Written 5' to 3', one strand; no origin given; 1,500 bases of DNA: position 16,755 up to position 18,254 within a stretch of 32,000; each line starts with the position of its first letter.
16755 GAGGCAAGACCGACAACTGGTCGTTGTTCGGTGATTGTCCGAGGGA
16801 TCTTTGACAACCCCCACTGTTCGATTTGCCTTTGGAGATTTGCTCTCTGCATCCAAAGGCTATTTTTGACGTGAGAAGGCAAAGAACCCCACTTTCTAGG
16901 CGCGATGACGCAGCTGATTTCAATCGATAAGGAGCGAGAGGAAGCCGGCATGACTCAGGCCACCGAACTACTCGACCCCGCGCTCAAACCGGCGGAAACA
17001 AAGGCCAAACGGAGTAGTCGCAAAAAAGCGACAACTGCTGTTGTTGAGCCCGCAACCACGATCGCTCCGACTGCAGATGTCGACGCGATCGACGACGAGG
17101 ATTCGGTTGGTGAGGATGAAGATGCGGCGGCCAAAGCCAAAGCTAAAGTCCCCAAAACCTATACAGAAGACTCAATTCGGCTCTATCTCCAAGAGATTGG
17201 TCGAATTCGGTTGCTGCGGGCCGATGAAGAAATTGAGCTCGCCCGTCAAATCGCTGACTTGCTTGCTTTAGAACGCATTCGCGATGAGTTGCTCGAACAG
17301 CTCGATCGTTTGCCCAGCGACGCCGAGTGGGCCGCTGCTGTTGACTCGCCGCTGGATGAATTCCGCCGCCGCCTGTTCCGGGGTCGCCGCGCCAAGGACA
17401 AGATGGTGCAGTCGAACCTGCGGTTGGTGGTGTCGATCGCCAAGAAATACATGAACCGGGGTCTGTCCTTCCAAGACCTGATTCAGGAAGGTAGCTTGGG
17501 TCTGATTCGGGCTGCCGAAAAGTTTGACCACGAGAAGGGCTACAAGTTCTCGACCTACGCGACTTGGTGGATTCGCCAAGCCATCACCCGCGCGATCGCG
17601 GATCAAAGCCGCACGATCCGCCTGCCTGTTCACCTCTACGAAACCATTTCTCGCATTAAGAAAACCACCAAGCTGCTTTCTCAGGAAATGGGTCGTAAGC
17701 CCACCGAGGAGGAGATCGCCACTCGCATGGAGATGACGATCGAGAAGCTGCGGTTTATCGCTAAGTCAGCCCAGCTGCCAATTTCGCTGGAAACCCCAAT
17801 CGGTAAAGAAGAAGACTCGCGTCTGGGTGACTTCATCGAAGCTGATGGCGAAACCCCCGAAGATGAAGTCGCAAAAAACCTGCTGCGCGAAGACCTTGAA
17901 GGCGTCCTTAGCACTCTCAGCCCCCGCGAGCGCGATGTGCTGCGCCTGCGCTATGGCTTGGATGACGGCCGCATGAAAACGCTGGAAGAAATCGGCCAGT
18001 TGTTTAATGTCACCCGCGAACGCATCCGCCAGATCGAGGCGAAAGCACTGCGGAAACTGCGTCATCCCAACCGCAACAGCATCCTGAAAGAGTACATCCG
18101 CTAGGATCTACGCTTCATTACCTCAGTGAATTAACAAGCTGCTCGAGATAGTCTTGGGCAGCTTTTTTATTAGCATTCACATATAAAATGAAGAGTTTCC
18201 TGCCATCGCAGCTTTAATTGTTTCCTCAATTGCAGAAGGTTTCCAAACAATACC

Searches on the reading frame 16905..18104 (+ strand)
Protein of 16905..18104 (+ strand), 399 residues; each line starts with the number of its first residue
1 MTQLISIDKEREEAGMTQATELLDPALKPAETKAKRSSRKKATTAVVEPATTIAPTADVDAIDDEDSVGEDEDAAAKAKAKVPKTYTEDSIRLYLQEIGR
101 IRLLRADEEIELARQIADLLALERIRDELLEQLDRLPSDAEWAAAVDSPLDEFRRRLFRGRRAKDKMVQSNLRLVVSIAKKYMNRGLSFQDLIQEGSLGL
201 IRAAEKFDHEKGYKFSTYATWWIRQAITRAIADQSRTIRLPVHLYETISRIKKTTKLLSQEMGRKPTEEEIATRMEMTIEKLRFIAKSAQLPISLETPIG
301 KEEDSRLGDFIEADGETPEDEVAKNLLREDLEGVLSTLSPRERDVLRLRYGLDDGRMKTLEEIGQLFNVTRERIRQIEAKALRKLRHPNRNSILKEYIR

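Call 93: search_protein_families(library=pfam, proteins=[window:16905-18104:+], max_evalue=0.1)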
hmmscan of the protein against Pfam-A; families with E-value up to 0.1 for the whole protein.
window:16905-18104:+ (399 aa): 5 families
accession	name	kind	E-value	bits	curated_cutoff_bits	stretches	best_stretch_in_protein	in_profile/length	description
PF04539.22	Sigma70_r3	-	7.5e-29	100.1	25.3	2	246-321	1-77/78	Sigma-70 region 3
PF04542.20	Sigma70_r2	-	3.6e-25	88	24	1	167-237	1-71/71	Sigma-70 region 2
PF04545.22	Sigma70_r4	-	8.7e-21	73.6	24.1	1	334-387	1-50/50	Sigma-70, region 4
PF00140.25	Sigma70_r1_2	-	4.2e-12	46.3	22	1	89-118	1-30/34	Sigma-70 factor, region 1.2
PF08281.18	Sigma70_r4_2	-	0.077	13.1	25.7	1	329-385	2-54/54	Sigma-70, region 4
